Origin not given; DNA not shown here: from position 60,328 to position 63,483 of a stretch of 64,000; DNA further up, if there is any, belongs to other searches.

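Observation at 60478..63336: Single polypeptide combining 19 c-type haem motifs with a cytochrome b-like membrane domain: candidate quinol-to-periplasm/extracellular electron conduit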

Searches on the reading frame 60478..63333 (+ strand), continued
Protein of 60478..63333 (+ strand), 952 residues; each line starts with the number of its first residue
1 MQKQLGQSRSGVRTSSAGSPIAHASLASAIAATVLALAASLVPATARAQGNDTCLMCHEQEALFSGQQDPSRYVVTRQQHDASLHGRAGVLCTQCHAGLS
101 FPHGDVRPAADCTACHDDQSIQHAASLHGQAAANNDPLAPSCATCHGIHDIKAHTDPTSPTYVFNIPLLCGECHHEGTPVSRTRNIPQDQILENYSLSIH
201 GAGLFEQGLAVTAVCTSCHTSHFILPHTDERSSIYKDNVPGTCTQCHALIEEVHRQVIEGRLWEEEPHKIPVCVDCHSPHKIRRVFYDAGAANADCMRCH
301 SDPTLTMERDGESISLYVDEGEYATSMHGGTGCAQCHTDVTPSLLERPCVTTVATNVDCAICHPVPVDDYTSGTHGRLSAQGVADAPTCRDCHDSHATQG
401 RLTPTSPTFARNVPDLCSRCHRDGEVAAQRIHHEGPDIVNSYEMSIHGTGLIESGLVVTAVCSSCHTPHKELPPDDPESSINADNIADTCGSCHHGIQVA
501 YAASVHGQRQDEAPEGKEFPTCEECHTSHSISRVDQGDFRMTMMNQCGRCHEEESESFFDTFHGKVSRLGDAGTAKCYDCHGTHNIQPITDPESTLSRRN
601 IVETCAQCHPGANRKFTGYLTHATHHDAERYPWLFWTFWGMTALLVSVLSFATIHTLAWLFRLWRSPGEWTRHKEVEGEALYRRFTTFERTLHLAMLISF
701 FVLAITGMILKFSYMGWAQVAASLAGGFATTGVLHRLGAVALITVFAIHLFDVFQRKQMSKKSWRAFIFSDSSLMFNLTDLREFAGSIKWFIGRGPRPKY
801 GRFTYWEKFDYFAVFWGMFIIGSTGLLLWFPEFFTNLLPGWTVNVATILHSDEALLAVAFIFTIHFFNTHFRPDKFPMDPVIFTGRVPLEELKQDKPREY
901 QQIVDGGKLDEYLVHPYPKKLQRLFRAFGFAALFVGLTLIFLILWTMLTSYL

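Call 7: search_solved_structures(query=window:60478-63333:+, max_evalue=1, show_alignments=2)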
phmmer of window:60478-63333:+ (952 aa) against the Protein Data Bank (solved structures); distinct sequences matched with E-value up to 1: 10.
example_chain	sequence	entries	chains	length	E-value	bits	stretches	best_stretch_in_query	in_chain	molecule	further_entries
28pb_A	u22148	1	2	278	7.6e-06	27.1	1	296-426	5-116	Cytochrome c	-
2ozy_A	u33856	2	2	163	4.2e-05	24.7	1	212-301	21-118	Cytochrome c-type protein nrfB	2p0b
1qdb_A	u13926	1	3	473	0.031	15.2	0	372-462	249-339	CYTOCHROME C NITRITE REDUCTASE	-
1kqf_C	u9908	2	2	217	0.082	13.8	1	687-903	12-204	FORMATE DEHYDROGENASE, NITRATE-INDUCIBLE, CYTOCHROME B556(FDN) SUBUNIT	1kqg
1gu6_A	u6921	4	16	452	0.4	11.5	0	370-447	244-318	CYTOCHROME C552 | Cytochrome c-552 | Cytochrome c nitrite reductase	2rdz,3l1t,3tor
2rf7_A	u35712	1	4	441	0.41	11.5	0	370-447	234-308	Cytochrome c-552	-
4wjy_A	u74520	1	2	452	0.49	11.2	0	387-447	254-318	Cytochrome c-552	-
6jzn_C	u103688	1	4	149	0.61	10.9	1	207-259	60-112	Plastid division protein CDP1, chloroplastic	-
6jzf_A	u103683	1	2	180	0.92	10.3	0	207-259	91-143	Plastid division protein CDP1, chloroplastic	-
5u9o_A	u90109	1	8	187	0.99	10.2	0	207-259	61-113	Plastid division protein CDP1, chloroplastic,Plastid division protein PDV1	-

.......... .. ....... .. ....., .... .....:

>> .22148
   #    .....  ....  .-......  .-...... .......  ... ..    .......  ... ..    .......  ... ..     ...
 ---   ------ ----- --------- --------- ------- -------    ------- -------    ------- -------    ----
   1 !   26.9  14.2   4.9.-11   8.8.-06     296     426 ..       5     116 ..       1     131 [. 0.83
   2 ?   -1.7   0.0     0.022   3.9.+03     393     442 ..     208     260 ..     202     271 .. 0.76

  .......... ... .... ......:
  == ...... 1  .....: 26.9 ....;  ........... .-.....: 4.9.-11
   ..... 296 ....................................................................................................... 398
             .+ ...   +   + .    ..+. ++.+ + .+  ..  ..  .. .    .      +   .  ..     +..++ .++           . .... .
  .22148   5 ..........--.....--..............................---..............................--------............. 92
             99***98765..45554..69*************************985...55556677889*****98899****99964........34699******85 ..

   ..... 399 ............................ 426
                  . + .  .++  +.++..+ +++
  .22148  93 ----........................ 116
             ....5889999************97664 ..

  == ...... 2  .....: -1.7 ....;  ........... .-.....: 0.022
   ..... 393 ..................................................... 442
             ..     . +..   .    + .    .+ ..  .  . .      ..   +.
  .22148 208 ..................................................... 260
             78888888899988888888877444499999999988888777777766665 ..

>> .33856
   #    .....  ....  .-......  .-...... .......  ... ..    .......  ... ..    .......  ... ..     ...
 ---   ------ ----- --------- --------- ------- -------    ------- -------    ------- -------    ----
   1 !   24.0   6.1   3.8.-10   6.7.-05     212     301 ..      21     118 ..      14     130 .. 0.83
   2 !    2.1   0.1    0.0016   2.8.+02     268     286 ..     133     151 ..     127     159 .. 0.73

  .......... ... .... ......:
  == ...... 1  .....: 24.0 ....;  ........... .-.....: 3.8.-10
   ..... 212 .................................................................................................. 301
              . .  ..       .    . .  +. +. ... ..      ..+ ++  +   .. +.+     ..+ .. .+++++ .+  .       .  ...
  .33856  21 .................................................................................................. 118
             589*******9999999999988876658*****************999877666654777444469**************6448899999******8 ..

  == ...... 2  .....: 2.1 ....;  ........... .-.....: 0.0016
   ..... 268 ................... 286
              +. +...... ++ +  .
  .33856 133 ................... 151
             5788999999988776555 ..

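Call 10: find_encoding_contigs(protein=P0008, flank=10000, max_places=2)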
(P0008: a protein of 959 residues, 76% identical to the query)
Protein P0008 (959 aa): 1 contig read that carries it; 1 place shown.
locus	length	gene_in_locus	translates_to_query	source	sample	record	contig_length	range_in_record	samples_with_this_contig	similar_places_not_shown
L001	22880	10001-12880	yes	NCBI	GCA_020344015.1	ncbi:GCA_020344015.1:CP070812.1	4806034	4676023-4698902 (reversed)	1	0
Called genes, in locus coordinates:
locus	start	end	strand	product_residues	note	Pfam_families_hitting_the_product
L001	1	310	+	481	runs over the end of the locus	PF00270:DEAD, PF03880:DbpA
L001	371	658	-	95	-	PF00216:Bac_DNA_binding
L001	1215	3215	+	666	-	PF05547:Peptidase_M6, PF05345:He_PIG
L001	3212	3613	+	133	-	-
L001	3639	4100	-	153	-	-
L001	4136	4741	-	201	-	PF00300:His_Phos_1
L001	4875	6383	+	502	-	PF00474:SSF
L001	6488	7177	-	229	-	-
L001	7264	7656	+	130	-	PF24038:DUF7347 (weak), PF01022:HTH_5, PF12802:MarR_2 (faint), PF12840:HTH_20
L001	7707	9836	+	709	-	PF00403:HMA, PF00122:E1-E2_ATPase, PF00702:Hydrolase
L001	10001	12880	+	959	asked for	PF02085:Cytochrom_CIII (faint), PF03264:Cytochrom_NNT (faint), PF09699:Paired_CXXCH_1 (faint), PF14522:Cytochrome_C7 (faint), PF14537:Cytochrom_c3_2 (faint), PF01292:Ni_hydr_CYTB (weak)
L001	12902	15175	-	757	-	PF00708:Acylphosphatase, PF07503:zf-HYPF, PF01300:Sua5_yciO_yrdC, PF17788:HypF_C, PF22521:HypF_C_2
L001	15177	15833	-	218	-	PF02492:cobW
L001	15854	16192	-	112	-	PF01155:HypA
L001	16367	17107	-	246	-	PF02535:Zip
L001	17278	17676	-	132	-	PF14522:Cytochrome_C7 (faint), PF23145:Zf_2nd_IFT121 (faint)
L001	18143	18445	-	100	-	-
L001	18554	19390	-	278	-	-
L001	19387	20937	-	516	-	-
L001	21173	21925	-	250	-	-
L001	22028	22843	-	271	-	PF09678:Caa3_CtaG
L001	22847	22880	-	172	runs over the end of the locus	PF04314:LpqE-like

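Call 11: find_encoding_contigs(protein=P0082, flank=10000, max_places=2)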
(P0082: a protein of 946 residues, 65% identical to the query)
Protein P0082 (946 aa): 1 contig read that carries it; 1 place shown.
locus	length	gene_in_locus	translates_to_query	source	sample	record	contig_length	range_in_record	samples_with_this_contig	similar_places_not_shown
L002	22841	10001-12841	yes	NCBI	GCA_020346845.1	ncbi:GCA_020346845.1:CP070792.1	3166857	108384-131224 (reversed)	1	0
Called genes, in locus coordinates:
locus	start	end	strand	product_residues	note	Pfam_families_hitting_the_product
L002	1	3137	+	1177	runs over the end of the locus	-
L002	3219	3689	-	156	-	PF00578:AhpC-TSA, PF08534:Redoxin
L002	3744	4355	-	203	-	PF11845:Tll0287-like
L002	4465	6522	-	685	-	PF26549:Tricorn_N, PF07676:PD40, PF00930:DPPIV_N, PF26549:Tricorn_N, PF07676:PD40 (weak), PF05448:AXE1 (weak), PF20434:BD-FAE (weak), PF00326:Peptidase_S9, +1 more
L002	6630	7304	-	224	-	PF12146:Hydrolase_4 (faint), PF20408:Abhydrolase_11, PF00561:Abhydrolase_1 (faint), PF12695:Abhydrolase_5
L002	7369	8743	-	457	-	PF02366:PMT, PF13231:PMT_2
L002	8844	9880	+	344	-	PF01292:Ni_hydr_CYTB, PF14358:DUF4405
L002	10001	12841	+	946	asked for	PF09699:Paired_CXXCH_1 (faint), PF14537:Cytochrom_c3_2 (weak), PF14522:Cytochrome_C7 (weak)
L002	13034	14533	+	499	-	-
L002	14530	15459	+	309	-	PF02085:Cytochrom_CIII (faint), PF14537:Cytochrom_c3_2 (faint), PF14522:Cytochrome_C7 (faint), PF09699:Paired_CXXCH_1 (faint), PF22113:Mtrc-MtrF_II-IV_dom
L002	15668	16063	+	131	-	-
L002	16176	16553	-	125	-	-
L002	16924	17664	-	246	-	PF13248:Zn_ribbon_3 (faint), PF12773:DZR, PF13240:Zn_Ribbon_1 (weak)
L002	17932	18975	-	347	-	PF00033:Cytochrome_B, PF13631:Cytochrom_B_N_2, PF00032:Cytochrom_B_C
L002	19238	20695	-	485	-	-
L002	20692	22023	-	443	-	PF00587:tRNA-synt_2b, PF03129:HGTP_anticodon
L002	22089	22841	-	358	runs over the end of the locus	PF02595:Gly_kinase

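Call 13: find_encoding_contigs(protein=P0057, flank=10000, max_places=2)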
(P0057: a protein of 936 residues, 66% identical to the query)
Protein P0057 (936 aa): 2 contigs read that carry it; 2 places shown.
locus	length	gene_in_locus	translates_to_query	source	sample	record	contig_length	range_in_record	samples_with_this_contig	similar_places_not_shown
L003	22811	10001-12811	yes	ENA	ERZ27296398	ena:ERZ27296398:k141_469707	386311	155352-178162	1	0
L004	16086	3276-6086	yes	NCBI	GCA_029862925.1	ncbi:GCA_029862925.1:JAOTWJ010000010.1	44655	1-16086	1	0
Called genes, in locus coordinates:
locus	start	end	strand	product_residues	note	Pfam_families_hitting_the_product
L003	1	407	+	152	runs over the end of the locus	-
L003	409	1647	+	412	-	PF00033:Cytochrome_B, PF13631:Cytochrom_B_N_2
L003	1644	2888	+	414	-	PF14522:Cytochrome_C7 (faint), PF14537:Cytochrom_c3_2 (faint), PF09699:Paired_CXXCH_1 (faint)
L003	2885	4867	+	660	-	PF03264:Cytochrom_NNT, PF02085:Cytochrom_CIII (faint), PF14522:Cytochrome_C7 (faint), PF14537:Cytochrom_c3_2 (faint), PF22113:Mtrc-MtrF_II-IV_dom (faint)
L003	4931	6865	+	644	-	PF09699:Paired_CXXCH_1 (faint), PF14522:Cytochrome_C7 (faint), PF14537:Cytochrom_c3_2 (faint), PF02085:Cytochrom_CIII (faint), PF22113:Mtrc-MtrF_II-IV_dom (weak), PF01292:Ni_hydr_CYTB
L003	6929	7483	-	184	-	PF10643:Cytochrome-c551 (faint)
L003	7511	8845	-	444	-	PF03916:NrfD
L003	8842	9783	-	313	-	PF12838:Fer4_7 (faint), PF13187:Fer4_9 (faint), PF00037:Fer4 (faint), PF12797:Fer4_2 (faint), PF13247:Fer4_11, PF12837:Fer4_6 (weak), PF13237:Fer4_10 (weak)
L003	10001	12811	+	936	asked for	PF03264:Cytochrom_NNT (faint), PF09699:Paired_CXXCH_1 (faint), PF14522:Cytochrome_C7 (faint), PF14537:Cytochrom_c3_2 (faint), PF01292:Ni_hydr_CYTB (weak)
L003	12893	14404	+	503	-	-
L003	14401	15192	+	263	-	PF09699:Paired_CXXCH_1 (faint), PF14522:Cytochrome_C7 (faint), PF22113:Mtrc-MtrF_II-IV_dom (faint)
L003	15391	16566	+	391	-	PF00034:Cytochrom_C, PF13442:Cytochrome_CBB3 (weak)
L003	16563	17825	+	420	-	PF09699:Paired_CXXCH_1 (faint), PF14522:Cytochrome_C7 (faint), PF14537:Cytochrom_c3_2 (faint), PF22678:Cytochrom_c_NrfB-like (faint)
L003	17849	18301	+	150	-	PF25471:TM_PetC, PF00355:Rieske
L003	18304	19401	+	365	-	PF00033:Cytochrome_B, PF13631:Cytochrom_B_N_2, PF00032:Cytochrom_B_C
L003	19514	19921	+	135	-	PF02085:Cytochrom_CIII (faint), PF14522:Cytochrome_C7 (faint), PF23145:Zf_2nd_IFT121 (faint)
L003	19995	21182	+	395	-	PF01370:Epimerase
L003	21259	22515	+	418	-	PF07690:MFS_1 (weak)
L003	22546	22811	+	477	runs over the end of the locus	PF00282:Pyridoxal_deC, PF01212:Beta_elim_lyase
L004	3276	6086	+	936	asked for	PF03264:Cytochrom_NNT (faint), PF09699:Paired_CXXCH_1 (faint), PF14522:Cytochrome_C7 (faint), PF14537:Cytochrom_c3_2 (faint), PF01292:Ni_hydr_CYTB (weak)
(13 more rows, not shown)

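Call 14: find_encoding_contigs(protein=P0090, flank=10000, max_places=2)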
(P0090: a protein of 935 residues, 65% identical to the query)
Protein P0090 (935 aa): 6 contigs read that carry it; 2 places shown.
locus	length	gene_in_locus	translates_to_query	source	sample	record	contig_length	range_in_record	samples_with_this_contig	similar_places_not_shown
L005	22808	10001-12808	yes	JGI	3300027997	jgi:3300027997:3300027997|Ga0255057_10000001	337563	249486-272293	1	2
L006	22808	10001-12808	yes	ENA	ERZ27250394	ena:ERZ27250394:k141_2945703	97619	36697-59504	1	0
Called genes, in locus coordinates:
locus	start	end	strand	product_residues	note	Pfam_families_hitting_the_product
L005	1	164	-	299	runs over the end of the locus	PF01545:Cation_efflux, PF16916:ZT_dimer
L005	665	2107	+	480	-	PF09699:Paired_CXXCH_1 (faint), PF14522:Cytochrome_C7 (faint), PF22113:Mtrc-MtrF_II-IV_dom (faint), PF13435:Cytochrome_C554 (weak)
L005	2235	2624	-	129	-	PF14522:Cytochrome_C7 (faint), PF23145:Zf_2nd_IFT121 (faint)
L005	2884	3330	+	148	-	-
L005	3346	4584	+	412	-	PF00033:Cytochrome_B, PF14358:DUF4405 (weak), PF13631:Cytochrom_B_N_2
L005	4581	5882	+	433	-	PF03264:Cytochrom_NNT (faint), PF13435:Cytochrome_C554 (faint), PF14522:Cytochrome_C7 (faint), PF09699:Paired_CXXCH_1 (faint), PF22113:Mtrc-MtrF_II-IV_dom (faint), PF14537:Cytochrom_c3_2 (weak)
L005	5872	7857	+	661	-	PF03264:Cytochrom_NNT, PF02085:Cytochrom_CIII (faint), PF14522:Cytochrome_C7 (faint), PF14537:Cytochrom_c3_2 (faint), PF22113:Mtrc-MtrF_II-IV_dom (faint)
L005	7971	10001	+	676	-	PF09699:Paired_CXXCH_1 (faint), PF14522:Cytochrome_C7 (faint), PF14537:Cytochrom_c3_2 (faint), PF01292:Ni_hydr_CYTB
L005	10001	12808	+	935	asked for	PF09699:Paired_CXXCH_1 (faint), PF14522:Cytochrome_C7 (weak), PF14537:Cytochrom_c3_2 (faint), PF01292:Ni_hydr_CYTB (faint)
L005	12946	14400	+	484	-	-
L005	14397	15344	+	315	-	PF02085:Cytochrom_CIII (faint), PF14522:Cytochrome_C7 (faint), PF22113:Mtrc-MtrF_II-IV_dom (faint), PF09699:Paired_CXXCH_1 (faint)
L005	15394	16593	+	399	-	PF00034:Cytochrom_C, PF13442:Cytochrome_CBB3 (faint), PF00034:Cytochrom_C (weak)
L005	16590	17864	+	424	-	PF09699:Paired_CXXCH_1 (faint), PF14522:Cytochrome_C7 (faint), PF22113:Mtrc-MtrF_II-IV_dom (faint), PF22678:Cytochrom_c_NrfB-like (faint), PF14537:Cytochrom_c3_2 (faint)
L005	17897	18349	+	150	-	PF25471:TM_PetC, PF00355:Rieske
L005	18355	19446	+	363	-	PF00033:Cytochrome_B, PF13631:Cytochrom_B_N_2, PF00032:Cytochrom_B_C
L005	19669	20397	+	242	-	PF13435:Cytochrome_C554 (faint), PF09699:Paired_CXXCH_1 (faint), PF14522:Cytochrome_C7 (faint), PF14537:Cytochrom_c3_2 (faint)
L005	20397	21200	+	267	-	PF12838:Fer4_7, PF13237:Fer4_10, PF13247:Fer4_11, PF12838:Fer4_7 (weak), PF13187:Fer4_9 (weak), PF00037:Fer4, PF12797:Fer4_2 (weak), PF12837:Fer4_6 (weak), +7 more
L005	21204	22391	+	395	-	PF03916:NrfD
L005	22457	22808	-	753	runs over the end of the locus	PF07676:PD40 (faint), PF00930:DPPIV_N, PF26549:Tricorn_N, PF12146:Hydrolase_4 (faint), PF02129:Peptidase_S15 (weak), PF00326:Peptidase_S9, PF01738:DLH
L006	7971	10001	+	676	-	PF09699:Paired_CXXCH_1 (faint), PF14522:Cytochrome_C7 (faint), PF14537:Cytochrom_c3_2 (faint), PF01292:Ni_hydr_CYTB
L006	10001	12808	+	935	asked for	PF09699:Paired_CXXCH_1 (faint), PF14522:Cytochrome_C7 (weak), PF14537:Cytochrom_c3_2 (faint), PF01292:Ni_hydr_CYTB (faint)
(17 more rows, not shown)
